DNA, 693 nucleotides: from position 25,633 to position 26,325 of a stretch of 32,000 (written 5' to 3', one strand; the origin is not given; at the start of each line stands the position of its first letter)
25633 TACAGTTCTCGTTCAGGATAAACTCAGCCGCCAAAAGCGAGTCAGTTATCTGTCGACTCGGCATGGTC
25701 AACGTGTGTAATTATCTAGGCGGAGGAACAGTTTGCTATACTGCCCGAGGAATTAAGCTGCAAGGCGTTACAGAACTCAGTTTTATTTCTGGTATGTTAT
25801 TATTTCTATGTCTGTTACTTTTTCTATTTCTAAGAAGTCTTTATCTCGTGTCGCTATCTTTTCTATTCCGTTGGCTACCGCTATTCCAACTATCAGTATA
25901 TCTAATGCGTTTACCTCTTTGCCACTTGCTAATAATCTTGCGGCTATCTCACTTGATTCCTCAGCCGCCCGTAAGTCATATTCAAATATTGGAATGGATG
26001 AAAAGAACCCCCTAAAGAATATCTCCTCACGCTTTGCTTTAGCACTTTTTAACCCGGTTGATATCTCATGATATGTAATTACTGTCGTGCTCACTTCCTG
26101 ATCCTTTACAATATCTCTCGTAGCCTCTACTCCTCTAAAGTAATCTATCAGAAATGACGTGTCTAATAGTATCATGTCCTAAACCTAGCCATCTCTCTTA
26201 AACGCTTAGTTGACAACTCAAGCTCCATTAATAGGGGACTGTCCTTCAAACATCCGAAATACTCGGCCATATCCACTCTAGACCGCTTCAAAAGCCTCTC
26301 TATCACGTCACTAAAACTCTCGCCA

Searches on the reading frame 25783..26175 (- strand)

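Call 93: search_protein_families(library=pfam, proteins=[window:25783-26175:-], max_evalue=0.001)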
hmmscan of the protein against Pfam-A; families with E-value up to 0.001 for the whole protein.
window:25783-26175:- (130 aa): 1 family
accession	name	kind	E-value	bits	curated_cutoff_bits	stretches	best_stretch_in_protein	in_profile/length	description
PF01850.27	PIN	-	1.1e-13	52.3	23.6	1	2-119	1-119/120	PIN domain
